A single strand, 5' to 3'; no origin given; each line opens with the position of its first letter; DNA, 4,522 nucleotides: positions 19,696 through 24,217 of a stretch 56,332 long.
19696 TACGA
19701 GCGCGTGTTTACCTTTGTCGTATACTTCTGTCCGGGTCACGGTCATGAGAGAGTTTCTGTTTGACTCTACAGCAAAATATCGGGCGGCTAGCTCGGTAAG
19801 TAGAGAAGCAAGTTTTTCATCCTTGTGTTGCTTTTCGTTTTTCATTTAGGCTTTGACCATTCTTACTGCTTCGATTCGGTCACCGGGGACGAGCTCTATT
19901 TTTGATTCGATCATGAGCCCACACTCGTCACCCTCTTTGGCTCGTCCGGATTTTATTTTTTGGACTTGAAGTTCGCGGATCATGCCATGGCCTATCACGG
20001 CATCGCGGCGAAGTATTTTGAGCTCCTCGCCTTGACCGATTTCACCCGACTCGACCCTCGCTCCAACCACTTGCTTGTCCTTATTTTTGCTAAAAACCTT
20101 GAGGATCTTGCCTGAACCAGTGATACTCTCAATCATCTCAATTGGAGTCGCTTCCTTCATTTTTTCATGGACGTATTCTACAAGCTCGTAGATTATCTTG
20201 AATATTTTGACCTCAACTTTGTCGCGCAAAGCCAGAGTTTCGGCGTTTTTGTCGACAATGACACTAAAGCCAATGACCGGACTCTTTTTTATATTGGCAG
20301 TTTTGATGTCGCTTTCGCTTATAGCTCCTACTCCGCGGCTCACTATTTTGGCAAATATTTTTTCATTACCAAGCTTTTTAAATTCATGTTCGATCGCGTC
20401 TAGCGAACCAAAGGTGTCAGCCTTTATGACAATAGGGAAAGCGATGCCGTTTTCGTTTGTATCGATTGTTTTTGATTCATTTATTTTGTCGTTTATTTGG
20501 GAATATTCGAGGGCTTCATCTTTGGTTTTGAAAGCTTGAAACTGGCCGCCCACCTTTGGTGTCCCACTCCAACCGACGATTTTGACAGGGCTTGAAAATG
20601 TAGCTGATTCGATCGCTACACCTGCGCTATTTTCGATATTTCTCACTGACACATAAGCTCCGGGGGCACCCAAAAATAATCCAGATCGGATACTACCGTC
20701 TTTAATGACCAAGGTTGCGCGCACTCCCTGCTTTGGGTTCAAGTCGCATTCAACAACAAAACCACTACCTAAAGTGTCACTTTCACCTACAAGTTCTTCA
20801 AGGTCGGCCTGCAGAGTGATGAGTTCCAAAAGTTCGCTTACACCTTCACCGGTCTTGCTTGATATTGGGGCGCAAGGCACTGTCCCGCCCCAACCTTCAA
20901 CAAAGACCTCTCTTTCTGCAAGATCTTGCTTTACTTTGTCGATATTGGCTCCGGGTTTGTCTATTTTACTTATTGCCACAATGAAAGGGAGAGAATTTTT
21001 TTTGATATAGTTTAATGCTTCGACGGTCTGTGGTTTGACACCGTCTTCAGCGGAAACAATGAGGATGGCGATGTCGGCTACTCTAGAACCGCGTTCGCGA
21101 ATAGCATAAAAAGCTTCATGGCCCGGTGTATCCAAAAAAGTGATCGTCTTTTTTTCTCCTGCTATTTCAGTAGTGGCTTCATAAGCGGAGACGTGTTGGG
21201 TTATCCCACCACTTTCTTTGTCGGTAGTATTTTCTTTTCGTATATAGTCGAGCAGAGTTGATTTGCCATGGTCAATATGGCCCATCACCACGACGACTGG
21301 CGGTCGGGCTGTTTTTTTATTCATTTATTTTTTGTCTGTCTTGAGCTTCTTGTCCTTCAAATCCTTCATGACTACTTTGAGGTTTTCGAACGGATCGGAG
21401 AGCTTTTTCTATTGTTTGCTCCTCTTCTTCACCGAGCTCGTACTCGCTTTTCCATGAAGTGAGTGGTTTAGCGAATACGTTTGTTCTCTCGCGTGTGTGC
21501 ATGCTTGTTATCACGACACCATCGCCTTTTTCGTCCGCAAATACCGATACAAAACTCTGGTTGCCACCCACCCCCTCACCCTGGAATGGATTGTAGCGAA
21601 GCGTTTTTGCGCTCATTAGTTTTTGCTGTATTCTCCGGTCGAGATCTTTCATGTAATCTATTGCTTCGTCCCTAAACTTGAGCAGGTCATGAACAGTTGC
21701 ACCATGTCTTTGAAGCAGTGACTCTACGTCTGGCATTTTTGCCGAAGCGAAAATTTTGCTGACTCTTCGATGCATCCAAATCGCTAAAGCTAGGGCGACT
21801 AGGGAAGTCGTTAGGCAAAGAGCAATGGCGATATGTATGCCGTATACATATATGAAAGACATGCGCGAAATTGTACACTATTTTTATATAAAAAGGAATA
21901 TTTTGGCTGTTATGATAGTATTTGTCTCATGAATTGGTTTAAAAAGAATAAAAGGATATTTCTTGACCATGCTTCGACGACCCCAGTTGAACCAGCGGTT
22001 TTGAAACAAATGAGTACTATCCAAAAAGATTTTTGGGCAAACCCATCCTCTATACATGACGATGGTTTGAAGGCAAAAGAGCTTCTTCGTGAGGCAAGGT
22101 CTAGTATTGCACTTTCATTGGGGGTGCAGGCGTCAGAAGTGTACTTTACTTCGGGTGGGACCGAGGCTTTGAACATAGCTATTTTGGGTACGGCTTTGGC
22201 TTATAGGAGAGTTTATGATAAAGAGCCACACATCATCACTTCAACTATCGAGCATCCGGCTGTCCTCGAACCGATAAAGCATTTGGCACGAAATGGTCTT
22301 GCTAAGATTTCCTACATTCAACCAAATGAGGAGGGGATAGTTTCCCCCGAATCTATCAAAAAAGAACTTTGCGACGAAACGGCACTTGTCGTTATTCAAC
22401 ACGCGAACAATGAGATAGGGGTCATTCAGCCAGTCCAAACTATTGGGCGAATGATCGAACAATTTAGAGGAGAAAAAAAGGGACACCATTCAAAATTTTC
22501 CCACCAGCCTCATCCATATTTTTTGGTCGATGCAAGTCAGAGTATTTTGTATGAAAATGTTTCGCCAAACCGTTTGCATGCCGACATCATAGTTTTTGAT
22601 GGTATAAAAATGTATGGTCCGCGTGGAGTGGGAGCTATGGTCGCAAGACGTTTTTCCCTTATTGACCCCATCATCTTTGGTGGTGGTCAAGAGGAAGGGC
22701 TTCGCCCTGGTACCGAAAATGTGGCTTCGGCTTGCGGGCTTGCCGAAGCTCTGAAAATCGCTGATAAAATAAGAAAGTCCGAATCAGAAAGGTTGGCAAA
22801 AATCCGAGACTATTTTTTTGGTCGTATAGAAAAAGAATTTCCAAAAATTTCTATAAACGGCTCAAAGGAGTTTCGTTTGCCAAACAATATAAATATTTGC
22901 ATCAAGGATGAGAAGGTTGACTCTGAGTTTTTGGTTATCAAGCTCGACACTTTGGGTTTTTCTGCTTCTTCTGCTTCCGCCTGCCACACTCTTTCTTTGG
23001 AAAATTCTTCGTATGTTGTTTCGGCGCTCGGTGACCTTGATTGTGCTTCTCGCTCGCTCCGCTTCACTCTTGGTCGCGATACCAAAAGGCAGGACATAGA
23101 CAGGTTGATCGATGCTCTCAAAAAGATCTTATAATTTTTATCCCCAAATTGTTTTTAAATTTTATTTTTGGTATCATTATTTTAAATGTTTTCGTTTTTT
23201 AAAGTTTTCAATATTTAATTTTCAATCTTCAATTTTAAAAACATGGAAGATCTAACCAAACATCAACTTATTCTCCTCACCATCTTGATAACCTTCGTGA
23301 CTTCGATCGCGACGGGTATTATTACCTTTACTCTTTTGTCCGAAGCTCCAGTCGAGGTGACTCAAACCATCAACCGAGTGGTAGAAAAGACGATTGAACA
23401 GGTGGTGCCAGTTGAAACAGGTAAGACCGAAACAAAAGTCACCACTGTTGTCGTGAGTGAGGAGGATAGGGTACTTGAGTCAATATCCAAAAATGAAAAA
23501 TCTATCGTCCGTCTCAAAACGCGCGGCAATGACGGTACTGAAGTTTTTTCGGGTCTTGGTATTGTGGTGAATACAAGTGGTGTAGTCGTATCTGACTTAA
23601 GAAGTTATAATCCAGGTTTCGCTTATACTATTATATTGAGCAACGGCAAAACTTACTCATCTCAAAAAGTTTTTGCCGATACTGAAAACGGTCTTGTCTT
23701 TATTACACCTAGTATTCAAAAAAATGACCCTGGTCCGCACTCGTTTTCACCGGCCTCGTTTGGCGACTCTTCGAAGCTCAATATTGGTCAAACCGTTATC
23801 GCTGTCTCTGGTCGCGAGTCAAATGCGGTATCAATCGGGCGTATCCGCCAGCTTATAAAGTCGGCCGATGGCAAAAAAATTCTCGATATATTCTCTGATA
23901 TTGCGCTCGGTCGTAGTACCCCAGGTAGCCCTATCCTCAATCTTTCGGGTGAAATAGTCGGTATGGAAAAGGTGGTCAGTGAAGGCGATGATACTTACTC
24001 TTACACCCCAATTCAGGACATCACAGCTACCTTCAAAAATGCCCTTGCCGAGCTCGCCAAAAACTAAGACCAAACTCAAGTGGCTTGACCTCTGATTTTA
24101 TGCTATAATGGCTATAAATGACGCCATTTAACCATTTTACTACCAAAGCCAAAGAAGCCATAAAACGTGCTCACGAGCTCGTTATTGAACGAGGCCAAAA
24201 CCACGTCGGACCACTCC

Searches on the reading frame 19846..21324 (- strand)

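Call 8: search_protein_families(library=pfam, proteins=[window:19846-21324:-], max_evalue=0.01)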
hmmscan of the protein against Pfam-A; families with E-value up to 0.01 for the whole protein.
window:19846-21324:- (492 aa): 10 families
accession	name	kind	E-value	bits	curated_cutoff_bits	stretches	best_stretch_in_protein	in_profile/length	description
PF00009.33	GTP_EFTU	-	7.2e-37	127.2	26.5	1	11-170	6-183/188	Elongation factor Tu GTP binding domain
PF11987.13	IF-2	-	4.1e-25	88.4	27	1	291-385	22-116/117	Translation-initiation factor 2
PF22042.2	EF-G_D2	-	8.1e-11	42.3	27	1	187-263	3-82/84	Elongation factor G domain 2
PF01926.29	MMR_HSR1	-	6.7e-10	39.5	21.9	1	11-120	2-113/113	50S ribosome-binding GTPase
PF00071.28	Ras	-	1.6e-06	28.2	21.6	1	11-167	2-154/162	Ras family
PF08477.19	Roc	-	3.1e-05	24.6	27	1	11-122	2-119/119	Ras of Complex, Roc, domain of DAPkinase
PF03193.22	RsgA_GTPase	-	6.8e-05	23.2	30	0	84-182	24-115/174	RsgA GTPase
PF03144.31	GTP_EFTU_D2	-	0.0001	23.1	30.3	1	418-472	2-58/73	Elongation factor Tu domain 2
PF00350.29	Dynamin_N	-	0.0022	18.5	27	0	11-45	1-35/168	Dynamin family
PF14578.12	GTP_EFTU_D4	-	0.0048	17.2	23.8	0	410-476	11-74/86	Elongation factor Tu domain 4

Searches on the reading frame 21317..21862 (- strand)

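Call 8: search_protein_families(library=pfam, proteins=[window:21317-21862:-], max_evalue=0.01)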
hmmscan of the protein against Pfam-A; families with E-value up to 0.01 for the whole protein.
window:21317-21862:- (181 aa): 1 family
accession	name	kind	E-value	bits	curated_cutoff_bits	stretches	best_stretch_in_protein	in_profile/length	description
PF14584.11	DUF4446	-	2e-26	93.3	27.4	1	9-154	6-149/150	Protein of unknown function (DUF4446)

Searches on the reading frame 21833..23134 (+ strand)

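Call 8: search_protein_families(library=pfam, proteins=[window:21833-23134:+], max_evalue=0.01)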
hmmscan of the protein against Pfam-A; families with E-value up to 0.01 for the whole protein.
window:21833-23134:+ (433 aa): 1 family
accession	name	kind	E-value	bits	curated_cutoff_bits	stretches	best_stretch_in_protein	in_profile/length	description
PF00266.25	Aminotran_5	-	2e-56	192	21.5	1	42-425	1-371/371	Aminotransferase class-V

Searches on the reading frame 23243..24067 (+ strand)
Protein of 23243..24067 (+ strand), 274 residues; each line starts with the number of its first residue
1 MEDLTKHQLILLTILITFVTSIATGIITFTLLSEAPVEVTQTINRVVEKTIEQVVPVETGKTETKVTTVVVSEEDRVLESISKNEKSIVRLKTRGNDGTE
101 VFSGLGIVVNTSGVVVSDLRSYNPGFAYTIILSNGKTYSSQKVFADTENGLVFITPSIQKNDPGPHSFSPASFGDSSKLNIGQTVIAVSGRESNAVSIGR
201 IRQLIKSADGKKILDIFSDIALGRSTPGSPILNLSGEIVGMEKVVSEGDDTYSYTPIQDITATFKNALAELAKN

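Call 8: search_protein_families(library=pfam, proteins=[window:23243-24067:+], max_evalue=0.01)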
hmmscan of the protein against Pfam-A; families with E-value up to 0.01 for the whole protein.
window:23243-24067:+ (274 aa): 1 family
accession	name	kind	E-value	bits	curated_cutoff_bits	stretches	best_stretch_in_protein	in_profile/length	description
PF13365.12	Trypsin_2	-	8.6e-10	40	27.6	1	111-241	14-144/144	Trypsin-like peptidase domain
